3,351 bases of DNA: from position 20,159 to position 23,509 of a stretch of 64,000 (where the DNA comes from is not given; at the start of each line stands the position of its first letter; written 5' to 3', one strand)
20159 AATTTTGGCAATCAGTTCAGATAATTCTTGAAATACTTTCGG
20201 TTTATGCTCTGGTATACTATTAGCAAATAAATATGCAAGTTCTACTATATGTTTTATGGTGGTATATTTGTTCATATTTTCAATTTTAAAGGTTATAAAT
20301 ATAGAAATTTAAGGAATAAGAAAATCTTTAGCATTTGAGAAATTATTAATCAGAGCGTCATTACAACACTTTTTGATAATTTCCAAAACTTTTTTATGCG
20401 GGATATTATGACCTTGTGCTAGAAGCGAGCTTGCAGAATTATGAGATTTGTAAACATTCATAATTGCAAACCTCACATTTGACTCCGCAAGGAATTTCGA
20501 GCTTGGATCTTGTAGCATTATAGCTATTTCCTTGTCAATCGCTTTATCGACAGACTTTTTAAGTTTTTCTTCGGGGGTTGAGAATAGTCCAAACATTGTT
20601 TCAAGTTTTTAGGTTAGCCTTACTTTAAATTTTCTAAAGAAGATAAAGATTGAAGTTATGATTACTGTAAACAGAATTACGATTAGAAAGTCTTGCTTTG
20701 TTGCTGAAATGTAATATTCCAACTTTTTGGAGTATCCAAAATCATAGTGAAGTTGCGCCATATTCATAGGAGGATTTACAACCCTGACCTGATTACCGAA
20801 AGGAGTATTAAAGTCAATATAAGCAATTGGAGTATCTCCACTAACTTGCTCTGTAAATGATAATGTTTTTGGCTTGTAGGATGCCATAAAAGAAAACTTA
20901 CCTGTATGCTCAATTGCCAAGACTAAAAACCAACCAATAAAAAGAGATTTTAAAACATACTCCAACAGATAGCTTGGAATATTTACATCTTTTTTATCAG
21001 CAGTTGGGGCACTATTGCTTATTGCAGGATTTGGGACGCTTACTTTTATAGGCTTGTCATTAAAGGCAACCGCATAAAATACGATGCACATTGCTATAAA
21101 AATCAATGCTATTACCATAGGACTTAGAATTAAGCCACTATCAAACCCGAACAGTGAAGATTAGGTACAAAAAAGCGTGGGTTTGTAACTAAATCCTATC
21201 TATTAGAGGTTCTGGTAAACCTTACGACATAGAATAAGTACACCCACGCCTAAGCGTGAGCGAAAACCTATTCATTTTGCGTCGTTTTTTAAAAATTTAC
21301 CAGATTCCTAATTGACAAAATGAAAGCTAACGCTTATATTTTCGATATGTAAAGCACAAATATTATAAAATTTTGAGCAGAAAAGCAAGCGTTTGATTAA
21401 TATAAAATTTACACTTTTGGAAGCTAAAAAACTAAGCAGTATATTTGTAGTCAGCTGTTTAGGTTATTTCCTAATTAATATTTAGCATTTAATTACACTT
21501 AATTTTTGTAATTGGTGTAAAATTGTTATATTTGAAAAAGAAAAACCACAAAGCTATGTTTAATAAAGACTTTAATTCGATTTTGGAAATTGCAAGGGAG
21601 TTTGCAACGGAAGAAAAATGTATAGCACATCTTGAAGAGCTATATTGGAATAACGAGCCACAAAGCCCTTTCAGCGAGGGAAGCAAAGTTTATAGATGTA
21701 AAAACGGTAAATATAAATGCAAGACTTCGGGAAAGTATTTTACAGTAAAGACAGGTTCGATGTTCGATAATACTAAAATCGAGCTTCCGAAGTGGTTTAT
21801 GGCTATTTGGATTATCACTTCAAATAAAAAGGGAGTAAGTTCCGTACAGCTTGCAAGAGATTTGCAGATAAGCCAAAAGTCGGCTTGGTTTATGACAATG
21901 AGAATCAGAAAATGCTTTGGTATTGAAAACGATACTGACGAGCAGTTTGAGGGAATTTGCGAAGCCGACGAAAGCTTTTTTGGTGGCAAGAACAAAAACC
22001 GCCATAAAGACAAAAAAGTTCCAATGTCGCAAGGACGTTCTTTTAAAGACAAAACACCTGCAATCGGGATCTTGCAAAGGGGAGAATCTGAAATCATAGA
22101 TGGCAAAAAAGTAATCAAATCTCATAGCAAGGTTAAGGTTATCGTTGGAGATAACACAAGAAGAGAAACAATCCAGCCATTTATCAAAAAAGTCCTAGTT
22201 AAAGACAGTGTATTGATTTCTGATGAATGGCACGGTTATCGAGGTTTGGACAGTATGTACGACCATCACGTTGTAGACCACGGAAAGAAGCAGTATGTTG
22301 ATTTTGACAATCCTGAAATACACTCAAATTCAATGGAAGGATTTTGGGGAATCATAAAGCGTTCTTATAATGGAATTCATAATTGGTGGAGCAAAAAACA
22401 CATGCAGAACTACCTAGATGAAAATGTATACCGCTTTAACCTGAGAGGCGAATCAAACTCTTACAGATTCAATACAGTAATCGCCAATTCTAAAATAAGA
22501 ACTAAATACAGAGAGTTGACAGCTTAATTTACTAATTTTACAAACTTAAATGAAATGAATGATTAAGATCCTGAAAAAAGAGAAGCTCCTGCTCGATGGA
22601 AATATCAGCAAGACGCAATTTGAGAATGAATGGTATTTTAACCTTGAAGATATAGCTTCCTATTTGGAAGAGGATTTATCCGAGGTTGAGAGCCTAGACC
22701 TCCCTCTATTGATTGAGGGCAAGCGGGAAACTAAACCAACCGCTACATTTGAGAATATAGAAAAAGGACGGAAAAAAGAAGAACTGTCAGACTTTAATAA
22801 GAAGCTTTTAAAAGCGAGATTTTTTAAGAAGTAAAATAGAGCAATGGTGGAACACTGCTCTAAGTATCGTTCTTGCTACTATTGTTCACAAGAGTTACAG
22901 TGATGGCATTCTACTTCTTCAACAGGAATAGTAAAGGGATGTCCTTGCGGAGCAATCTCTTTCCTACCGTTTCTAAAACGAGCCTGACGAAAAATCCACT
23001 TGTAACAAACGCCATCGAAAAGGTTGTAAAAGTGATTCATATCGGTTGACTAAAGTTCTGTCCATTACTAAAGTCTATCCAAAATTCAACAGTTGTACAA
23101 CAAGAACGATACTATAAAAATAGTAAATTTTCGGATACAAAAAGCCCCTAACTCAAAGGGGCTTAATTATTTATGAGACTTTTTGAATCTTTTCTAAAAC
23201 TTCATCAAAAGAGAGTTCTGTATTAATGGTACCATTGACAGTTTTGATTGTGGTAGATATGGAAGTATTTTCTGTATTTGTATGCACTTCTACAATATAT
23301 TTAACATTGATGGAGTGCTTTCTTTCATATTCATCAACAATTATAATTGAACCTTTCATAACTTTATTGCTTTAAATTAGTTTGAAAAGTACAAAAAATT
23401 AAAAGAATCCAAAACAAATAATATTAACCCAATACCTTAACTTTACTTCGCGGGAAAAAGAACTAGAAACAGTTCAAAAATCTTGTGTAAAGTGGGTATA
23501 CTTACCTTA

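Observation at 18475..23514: Intact 5-kb IS1595-family transposon inside a phage genome, with perfect 25-bp terminal repeats, 8-bp target-site duplication and a six-gene cargo operon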

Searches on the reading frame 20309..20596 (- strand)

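Call 6: search_protein_families(library=pfam, proteins=[window:20309-20596:-], max_evalue=0.1)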
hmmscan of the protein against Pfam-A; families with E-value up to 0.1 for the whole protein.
window:20309-20596:- (95 aa): 2 families
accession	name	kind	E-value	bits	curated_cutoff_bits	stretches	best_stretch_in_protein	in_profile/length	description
PF21705.3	p55_CTD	-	0.037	15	27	1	8-54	17-63/80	p55, C-terminal domain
PF01996.21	F420_ligase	-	0.093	12.7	25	0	10-46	128-164/218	F420-0:Gamma-glutamyl ligase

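Call 38: search_protein_families(library=padloc, proteins=[window:20309-20596:-], max_evalue=0.1)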
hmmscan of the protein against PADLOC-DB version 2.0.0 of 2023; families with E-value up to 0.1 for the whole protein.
window:20309-20596:- (95 aa): 0 families

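Call 39: search_protein_families(library=phrogs, proteins=[window:20309-20596:-], max_evalue=0.1)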
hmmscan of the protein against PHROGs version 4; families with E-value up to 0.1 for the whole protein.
window:20309-20596:- (95 aa): 1 family
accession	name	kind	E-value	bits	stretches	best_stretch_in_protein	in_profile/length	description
phrog_32936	-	unknown function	0.051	14.5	1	5-39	8-42/59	-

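Call 40: search_protein_families(library=ncbifam, proteins=[window:20309-20596:-], max_evalue=0.1)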
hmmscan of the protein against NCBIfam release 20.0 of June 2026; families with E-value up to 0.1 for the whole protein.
window:20309-20596:- (95 aa): 0 families

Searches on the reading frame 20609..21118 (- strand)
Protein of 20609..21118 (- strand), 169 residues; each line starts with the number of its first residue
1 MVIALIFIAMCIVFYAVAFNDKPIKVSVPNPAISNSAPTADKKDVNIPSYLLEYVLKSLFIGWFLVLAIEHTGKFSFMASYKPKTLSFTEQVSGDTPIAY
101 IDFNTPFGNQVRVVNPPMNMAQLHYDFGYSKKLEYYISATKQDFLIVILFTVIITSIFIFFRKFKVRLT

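Call 6: search_protein_families(library=pfam, proteins=[window:20609-21118:-], max_evalue=0.1)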
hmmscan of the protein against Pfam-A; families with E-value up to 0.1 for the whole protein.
window:20609-21118:- (169 aa): 0 families

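Call 38: search_protein_families(library=padloc, proteins=[window:20609-21118:-], max_evalue=0.1)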
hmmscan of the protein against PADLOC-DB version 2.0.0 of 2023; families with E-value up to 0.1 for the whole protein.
window:20609-21118:- (169 aa): 0 families

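Call 39: search_protein_families(library=phrogs, proteins=[window:20609-21118:-], max_evalue=0.1)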
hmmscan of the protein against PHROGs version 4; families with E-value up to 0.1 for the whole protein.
window:20609-21118:- (169 aa): 0 families

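Call 40: search_protein_families(library=ncbifam, proteins=[window:20609-21118:-], max_evalue=0.1)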
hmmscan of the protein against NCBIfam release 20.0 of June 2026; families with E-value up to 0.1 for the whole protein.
window:20609-21118:- (169 aa): 0 families

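Call 84: search_protein_representatives(protein=window:20609-21118:-)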
Query: 169 residues. Proteins with E-value up to 0.001 (for the whole library): 40; up to 1e-10: 9; up to 1e-30: 3. The best 40 are listed.
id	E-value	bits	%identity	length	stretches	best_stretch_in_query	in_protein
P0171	5.2e-105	364.8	100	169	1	1-169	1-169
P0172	1.2e-46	175.1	63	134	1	41-169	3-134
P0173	2.0e-31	125.6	39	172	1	2-169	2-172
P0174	6.9e-14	68.6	36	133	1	41-168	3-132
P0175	1.3e-13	67.7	36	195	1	37-168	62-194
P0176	1.4e-12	64.3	31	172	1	35-168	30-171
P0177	1.6e-12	64.2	30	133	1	41-168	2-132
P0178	1.9e-12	63.9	32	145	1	41-168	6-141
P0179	7.0e-11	58.8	30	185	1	3-169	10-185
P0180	5.9e-10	55.8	36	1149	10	32-78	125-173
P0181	4.2e-09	53.1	32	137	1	43-167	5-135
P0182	5.9e-09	52.6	30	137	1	41-169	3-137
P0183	6.1e-09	52.5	34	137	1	42-168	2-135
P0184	1.1e-08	51.7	35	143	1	41-169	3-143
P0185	3.6e-08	50.0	34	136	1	50-169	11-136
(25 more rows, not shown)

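Call 88: search_protein_families(library=pfam, alignment_id=A6, max_evalue=0.01)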
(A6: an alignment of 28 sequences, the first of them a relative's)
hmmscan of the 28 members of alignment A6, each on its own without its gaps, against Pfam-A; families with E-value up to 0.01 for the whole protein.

A. member 1, P0171 (169 aa): 0 families

B. families by the number of members that match (of 28 scanned): 2 families
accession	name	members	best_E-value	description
PF01061.29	ABC2_membrane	1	0.0041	ABC-2 type transporter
PF20221.3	DUF6580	1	0.0064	Family of unknown function (DUF6580)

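Call 90: find_encoding_contigs(protein=P0173, flank=6000, max_places=4)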
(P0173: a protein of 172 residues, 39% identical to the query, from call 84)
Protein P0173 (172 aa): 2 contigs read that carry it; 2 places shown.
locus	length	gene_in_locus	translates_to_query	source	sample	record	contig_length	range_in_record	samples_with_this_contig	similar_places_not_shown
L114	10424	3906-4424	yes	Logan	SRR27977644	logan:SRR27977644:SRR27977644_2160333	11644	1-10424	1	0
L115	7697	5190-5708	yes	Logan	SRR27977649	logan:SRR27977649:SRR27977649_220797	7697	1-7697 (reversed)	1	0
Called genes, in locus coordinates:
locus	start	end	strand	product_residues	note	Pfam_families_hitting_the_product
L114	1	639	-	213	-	?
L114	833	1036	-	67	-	-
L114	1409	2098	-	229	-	-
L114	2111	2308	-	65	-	-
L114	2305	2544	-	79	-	-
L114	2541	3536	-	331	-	PF12762:DDE_Tnp_IS1595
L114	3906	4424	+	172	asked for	-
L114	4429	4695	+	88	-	-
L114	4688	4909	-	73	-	-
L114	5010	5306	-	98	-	-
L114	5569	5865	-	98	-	PF03992:ABM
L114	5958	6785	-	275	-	PF01887:SAM_HAT_N, PF20257:SAM_HAT_C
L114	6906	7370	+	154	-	-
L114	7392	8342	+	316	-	PF00580:UvrD-helicase (faint), PF02562:PhoH, PF13604:AAA_30, PF13245:AAA_19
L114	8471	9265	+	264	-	PF18962:Por_Secre_tail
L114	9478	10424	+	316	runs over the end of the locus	PF01259:SAICAR_synt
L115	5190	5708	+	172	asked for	-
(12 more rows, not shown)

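Call 101: predict_structure(alignment_id=A6)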
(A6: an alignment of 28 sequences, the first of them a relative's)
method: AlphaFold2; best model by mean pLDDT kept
length: 169 residues; sequences in the alignment: 28
mean_pLDDT: 89.0   pTM: 0.71
mean pLDDT of the five models: 89.0, 88.8, 88.3, 86.9, 86.1
residues with pLDDT >= 90: 109; 70-90: 41; 50-70: 19; < 50: 0
segments of 3 or more residues with pLDDT < 50: none
pLDDT, mean of each block of 10 residues (from residue 1): 73 75 65 68 90 96 98 97 86 96 98 97 96 98 97 95 88
secondary structure, 60 per line:
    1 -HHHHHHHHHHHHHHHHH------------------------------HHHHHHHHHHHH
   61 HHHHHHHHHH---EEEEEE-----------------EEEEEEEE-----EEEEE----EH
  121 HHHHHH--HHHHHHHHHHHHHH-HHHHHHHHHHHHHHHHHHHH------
elements in order: H2-18 H49-70 E74-79 E97-104 E110-114 H120-126 H129-142 H144-163

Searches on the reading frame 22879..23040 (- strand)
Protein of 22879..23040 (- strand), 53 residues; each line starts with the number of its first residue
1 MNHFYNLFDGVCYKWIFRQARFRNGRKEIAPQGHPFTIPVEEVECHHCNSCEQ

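Call 38: search_protein_families(library=padloc, proteins=[window:22879-23040:-], max_evalue=0.1)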
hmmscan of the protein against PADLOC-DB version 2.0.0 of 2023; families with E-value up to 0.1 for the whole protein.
window:22879-23040:- (53 aa): 0 families

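Call 39: search_protein_families(library=phrogs, proteins=[window:22879-23040:-], max_evalue=0.1)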
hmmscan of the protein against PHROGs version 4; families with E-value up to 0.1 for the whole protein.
window:22879-23040:- (53 aa): 0 families

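Call 40: search_protein_families(library=ncbifam, proteins=[window:22879-23040:-], max_evalue=0.1)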
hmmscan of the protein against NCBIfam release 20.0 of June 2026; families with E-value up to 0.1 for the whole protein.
window:22879-23040:- (53 aa): 0 families

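Call 112: find_homologous_proteins(query=window:22879-23040:-, max_evalue=0.001)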
Query window:22879-23040:- (53 aa): 8 proteins with E <= 0.001 among 8 candidates.
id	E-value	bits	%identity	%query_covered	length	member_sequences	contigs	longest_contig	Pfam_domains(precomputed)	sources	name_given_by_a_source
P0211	3.3e-26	107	87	100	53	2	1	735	-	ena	-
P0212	3.6e-26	107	83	100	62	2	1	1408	-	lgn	-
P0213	2.5e-25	104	83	100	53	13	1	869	-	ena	-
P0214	2.2e-24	101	79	100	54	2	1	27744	-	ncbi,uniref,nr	ncbi:hypothetical protein [Flavobacterium sp. HJJ]|uniref:hypothetical protein n=1 Tax=Flavobacteriu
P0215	2.1e-22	95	75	100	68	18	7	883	-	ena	-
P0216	4.2e-22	94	75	100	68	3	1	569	-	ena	-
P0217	3.0e-20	88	85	87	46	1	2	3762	-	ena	-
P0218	3.4e-17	79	67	98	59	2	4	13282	-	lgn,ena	-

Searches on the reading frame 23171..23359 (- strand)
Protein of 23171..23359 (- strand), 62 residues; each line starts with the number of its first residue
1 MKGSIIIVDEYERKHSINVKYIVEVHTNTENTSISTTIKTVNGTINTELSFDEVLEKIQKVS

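Call 6: search_protein_families(library=pfam, proteins=[window:23171-23359:-], max_evalue=0.1)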
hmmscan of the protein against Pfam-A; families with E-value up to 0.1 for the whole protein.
window:23171-23359:- (62 aa): 0 families

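Call 38: search_protein_families(library=padloc, proteins=[window:23171-23359:-], max_evalue=0.1)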
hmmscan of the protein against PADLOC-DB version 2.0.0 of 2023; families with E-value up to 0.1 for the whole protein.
window:23171-23359:- (62 aa): 0 families

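Call 39: search_protein_families(library=phrogs, proteins=[window:23171-23359:-], max_evalue=0.1)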
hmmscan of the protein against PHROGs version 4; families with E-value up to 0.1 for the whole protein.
window:23171-23359:- (62 aa): 1 family
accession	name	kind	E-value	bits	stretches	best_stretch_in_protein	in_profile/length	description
phrog_28329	-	unknown function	0.046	14.7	1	14-54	31-68/69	-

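Call 40: search_protein_families(library=ncbifam, proteins=[window:23171-23359:-], max_evalue=0.1)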
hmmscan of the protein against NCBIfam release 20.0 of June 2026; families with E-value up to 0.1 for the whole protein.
window:23171-23359:- (62 aa): 1 family
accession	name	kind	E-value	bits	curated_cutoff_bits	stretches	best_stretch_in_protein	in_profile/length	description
NF004369.0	PRK05738.3-5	equivalog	0.031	14.5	177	1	11-52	25-66/104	50S ribosomal protein L23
